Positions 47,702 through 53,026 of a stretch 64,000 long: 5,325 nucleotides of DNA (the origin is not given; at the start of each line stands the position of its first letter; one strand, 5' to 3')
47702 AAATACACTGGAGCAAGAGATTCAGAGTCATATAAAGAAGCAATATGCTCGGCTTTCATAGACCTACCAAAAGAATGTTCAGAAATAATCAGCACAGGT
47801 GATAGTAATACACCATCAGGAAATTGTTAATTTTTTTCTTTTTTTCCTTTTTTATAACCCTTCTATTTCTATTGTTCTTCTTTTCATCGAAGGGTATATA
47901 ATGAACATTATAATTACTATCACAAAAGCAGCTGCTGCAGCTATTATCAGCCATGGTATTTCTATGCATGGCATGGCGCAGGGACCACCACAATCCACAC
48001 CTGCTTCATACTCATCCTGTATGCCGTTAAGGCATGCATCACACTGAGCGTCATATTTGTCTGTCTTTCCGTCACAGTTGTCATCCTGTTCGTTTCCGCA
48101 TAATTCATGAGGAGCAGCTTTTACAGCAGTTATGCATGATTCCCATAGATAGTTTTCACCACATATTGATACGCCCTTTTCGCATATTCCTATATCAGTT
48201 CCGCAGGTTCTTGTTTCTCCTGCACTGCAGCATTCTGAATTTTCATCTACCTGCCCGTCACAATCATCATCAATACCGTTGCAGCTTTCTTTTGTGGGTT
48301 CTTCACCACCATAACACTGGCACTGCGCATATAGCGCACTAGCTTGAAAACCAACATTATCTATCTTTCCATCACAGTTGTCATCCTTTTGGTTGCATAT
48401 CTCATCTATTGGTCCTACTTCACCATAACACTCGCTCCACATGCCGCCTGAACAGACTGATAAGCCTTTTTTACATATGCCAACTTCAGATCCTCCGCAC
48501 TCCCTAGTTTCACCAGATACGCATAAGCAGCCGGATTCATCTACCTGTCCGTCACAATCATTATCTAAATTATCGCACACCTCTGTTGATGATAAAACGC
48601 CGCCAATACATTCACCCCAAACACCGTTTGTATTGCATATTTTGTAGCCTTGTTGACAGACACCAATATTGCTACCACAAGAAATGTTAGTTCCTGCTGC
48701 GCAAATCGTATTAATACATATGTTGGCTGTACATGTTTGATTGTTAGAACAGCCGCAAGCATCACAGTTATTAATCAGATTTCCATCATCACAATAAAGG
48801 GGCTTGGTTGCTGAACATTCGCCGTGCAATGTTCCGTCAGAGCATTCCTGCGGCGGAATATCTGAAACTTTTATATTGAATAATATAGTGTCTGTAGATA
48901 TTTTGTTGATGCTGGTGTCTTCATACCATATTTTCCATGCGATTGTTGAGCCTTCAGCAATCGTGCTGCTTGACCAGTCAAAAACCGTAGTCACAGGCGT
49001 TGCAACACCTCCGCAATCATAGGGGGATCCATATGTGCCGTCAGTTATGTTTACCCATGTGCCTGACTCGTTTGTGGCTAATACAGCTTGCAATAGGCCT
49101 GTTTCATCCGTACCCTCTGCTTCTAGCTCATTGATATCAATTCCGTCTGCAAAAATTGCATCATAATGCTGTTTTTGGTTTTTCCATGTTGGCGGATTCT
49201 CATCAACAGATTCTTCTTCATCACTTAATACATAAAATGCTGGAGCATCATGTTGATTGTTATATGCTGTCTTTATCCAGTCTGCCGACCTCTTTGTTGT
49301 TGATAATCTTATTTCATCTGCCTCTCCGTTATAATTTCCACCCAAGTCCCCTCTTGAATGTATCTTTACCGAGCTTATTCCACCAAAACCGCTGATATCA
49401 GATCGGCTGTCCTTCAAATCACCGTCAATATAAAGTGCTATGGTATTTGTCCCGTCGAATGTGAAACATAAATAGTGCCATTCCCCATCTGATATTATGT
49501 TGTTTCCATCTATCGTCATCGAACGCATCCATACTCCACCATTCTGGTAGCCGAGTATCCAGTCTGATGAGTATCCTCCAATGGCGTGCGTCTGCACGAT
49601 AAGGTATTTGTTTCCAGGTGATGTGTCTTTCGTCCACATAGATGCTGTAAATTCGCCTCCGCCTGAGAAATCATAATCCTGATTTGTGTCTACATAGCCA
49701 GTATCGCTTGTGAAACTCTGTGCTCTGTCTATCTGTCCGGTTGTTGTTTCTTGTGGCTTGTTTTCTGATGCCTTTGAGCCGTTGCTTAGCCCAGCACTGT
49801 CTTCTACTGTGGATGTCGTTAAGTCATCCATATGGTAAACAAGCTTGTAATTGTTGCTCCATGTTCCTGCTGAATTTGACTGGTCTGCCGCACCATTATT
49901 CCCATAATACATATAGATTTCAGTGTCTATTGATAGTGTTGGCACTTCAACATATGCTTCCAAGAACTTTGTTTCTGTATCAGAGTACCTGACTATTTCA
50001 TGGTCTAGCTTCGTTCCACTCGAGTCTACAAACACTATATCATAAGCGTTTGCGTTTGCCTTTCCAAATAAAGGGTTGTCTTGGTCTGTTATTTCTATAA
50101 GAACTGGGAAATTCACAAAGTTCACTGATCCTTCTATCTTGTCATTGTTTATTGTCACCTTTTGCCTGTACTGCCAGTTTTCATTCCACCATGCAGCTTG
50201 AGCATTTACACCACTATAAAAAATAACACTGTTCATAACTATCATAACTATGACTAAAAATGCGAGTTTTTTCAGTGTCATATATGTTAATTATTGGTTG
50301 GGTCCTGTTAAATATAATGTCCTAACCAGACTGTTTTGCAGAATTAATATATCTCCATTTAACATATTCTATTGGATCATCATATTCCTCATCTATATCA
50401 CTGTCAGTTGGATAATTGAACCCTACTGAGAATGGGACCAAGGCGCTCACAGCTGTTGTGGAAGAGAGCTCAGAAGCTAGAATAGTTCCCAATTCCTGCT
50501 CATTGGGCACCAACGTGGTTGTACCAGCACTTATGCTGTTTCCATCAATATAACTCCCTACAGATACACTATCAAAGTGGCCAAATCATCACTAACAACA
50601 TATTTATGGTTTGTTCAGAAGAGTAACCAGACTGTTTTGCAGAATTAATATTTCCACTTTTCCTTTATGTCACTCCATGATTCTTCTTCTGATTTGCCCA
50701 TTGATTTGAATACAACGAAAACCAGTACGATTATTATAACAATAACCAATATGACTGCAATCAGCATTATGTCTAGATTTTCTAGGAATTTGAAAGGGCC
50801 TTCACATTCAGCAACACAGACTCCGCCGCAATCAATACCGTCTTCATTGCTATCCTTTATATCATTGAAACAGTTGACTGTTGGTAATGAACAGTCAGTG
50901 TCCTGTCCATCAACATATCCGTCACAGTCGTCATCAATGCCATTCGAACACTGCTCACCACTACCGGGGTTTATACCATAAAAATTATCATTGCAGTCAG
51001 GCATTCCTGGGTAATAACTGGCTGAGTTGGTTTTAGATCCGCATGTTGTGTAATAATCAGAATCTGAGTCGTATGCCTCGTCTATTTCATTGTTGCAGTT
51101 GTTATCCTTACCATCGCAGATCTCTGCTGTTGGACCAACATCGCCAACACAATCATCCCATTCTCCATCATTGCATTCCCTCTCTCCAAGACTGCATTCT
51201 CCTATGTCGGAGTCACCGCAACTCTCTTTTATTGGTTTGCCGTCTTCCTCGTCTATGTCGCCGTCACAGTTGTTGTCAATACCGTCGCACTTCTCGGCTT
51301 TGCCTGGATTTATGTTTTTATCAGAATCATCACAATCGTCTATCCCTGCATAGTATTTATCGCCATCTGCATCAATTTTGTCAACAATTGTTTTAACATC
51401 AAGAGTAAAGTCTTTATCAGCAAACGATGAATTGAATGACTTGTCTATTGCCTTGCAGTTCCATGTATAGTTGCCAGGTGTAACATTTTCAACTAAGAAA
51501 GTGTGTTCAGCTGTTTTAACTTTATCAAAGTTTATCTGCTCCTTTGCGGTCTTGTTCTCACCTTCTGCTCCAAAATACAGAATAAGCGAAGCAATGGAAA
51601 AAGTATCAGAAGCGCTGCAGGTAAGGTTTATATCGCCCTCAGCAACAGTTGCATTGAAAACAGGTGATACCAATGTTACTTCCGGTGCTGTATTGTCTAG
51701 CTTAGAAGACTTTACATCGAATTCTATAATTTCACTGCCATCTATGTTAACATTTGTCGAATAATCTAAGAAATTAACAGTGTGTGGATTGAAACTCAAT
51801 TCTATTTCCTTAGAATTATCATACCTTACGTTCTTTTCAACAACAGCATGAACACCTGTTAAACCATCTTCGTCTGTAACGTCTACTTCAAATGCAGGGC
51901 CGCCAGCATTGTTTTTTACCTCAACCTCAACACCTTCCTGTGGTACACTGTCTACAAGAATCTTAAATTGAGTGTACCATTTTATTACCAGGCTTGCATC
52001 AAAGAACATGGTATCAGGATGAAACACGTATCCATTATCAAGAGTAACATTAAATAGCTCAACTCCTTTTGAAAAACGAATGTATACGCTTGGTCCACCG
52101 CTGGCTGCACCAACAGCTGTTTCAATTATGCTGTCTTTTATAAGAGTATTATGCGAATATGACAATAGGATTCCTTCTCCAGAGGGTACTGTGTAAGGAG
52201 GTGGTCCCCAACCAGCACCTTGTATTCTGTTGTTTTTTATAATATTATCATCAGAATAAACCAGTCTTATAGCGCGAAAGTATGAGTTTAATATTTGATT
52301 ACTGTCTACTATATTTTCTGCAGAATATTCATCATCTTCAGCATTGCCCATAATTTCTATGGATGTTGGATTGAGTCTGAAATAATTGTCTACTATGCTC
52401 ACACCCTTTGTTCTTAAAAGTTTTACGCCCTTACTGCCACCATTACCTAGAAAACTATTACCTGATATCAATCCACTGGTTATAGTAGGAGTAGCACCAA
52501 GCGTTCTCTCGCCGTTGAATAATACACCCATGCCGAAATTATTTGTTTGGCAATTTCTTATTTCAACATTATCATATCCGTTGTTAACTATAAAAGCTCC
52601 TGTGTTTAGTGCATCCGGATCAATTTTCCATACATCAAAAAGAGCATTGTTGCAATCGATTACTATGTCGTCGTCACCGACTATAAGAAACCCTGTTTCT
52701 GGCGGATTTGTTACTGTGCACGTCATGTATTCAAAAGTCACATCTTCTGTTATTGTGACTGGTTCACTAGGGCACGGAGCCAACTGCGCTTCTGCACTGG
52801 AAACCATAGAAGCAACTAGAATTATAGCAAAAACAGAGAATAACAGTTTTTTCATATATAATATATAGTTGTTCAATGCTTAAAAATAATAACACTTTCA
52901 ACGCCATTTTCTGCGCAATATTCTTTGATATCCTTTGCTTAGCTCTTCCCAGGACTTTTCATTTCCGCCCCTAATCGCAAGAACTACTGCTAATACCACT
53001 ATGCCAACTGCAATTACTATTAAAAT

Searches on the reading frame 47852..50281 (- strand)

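Call 29: search_protein_families(library=pfam, proteins=[window:47852-50281:-], max_evalue=1)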
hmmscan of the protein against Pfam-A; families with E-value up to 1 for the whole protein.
window:47852-50281:- (809 aa): 3 families
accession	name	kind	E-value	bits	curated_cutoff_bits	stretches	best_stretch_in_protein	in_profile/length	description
PF13385.13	Laminin_G_3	-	8.6e-12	45.9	27.6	1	193-336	3-150/151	Concanavalin A-like lectin/glucanases superfamily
PF11617.13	Cu-binding_MopE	-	4.6e-11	43.2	27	4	566-582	14-30/30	Putative metal-binding motif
PF10102.14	DUF2341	-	9.3e-08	32.9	23.4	1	80-159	3-76/84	Domain of unknown function (DUF2341)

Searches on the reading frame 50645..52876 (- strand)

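Call 29: search_protein_families(library=pfam, proteins=[window:50645-52876:-], max_evalue=1)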
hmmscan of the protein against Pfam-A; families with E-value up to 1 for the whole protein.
window:50645-52876:- (743 aa): 10 families
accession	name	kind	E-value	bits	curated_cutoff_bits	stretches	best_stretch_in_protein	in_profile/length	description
PF11617.13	Cu-binding_MopE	-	5.3e-20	71.8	27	3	514-543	1-30/30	Putative metal-binding motif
PF13229.12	Beta_helix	-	2e-13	50.7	25.9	2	96-257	4-142/158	Right handed beta helix region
PF05048.19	NosD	-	1.2e-05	25.3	23.6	1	96-254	19-149/212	Periplasmic copper-binding protein (NosD)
PF17957.7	Big_7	-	1.4e-05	26.1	24.1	1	398-471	1-67/70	Bacterial Ig domain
PF07495.19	Y_Y_Y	-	0.0017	18.7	26.6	1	454-494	23-64/65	Y_Y_Y domain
PF05568.16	ASFV_J13L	-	0.014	15.7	23.6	1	685-725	15-54/189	African swine fever virus J13L protein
PF10717.14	ODV-E18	-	0.028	14.7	28.1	1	696-730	17-51/87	Occlusion-derived virus envelope protein ODV-E18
PF06480.20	FtsH_ext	-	0.039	14.6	25.5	1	705-739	2-36/103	FtsH Extracellular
PF00047.31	ig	-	0.17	12.6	21.8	1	414-476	9-70/81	Immunoglobulin domain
PF06143.16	Baculo_11_kDa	-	0.3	11.1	28.4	1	704-731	38-68/84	Baculovirus 11 kDa family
